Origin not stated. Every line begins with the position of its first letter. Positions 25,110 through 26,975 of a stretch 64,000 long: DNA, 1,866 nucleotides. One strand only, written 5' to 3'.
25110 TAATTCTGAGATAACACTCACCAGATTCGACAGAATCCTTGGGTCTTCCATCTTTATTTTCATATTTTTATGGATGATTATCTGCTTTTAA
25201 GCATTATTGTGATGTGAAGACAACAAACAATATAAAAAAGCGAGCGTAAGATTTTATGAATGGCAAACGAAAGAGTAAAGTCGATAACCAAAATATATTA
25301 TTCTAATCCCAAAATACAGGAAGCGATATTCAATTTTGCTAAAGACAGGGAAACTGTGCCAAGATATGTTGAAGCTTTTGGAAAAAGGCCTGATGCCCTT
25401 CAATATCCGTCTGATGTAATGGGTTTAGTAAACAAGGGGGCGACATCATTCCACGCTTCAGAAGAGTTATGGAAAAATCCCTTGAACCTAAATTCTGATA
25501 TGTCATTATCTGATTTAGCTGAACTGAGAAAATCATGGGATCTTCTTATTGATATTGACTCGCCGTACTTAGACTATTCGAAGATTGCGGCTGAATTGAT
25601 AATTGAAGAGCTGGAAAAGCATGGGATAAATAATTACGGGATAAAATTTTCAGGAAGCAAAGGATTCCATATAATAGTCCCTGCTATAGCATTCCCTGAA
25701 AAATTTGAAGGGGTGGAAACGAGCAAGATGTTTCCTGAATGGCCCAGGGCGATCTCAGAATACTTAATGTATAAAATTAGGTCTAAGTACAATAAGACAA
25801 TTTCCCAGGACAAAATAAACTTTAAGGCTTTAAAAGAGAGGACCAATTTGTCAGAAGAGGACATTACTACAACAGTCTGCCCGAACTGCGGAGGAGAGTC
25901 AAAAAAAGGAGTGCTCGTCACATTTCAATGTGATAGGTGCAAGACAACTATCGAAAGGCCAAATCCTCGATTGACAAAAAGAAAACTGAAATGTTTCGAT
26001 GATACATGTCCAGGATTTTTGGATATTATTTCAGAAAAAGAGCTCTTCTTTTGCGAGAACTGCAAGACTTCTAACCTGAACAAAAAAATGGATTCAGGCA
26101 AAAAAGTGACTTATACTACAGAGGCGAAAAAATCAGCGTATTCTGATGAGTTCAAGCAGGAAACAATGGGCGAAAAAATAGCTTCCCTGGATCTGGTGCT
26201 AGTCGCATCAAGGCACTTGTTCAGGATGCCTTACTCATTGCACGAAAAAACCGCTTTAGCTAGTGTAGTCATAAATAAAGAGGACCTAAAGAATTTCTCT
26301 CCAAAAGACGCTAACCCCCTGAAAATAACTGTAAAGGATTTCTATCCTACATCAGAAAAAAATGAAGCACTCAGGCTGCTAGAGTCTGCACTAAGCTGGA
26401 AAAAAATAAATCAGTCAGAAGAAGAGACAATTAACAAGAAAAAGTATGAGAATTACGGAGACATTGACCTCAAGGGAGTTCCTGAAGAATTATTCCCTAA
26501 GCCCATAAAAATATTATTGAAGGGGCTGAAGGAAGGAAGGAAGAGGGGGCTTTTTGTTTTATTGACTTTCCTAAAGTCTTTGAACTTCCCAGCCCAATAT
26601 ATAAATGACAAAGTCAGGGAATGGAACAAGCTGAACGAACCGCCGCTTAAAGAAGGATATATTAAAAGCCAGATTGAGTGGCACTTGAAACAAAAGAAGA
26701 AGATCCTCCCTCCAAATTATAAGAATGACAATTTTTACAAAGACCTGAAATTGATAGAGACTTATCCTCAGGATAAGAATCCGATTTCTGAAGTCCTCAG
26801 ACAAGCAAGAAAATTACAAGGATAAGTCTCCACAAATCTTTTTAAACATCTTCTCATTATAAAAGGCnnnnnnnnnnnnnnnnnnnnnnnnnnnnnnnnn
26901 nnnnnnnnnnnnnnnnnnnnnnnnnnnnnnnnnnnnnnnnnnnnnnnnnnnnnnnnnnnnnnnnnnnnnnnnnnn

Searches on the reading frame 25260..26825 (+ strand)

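Call 5: search_protein_families(library=pfam, proteins=[window:25260-26825:+], max_evalue=0.001)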
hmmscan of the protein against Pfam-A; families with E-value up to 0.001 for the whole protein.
window:25260-26825:+ (521 aa): 2 families
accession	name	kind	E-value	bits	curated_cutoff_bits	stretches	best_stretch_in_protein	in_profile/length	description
PF01896.25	DNA_primase_S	-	4.5e-06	27.5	26.8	0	98-143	2-61/163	DNA primase small subunit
PF21686.3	LigD_Prim-Pol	-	0.00049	20.2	27.4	1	56-143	79-153/254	LigD, primase-polymerase domain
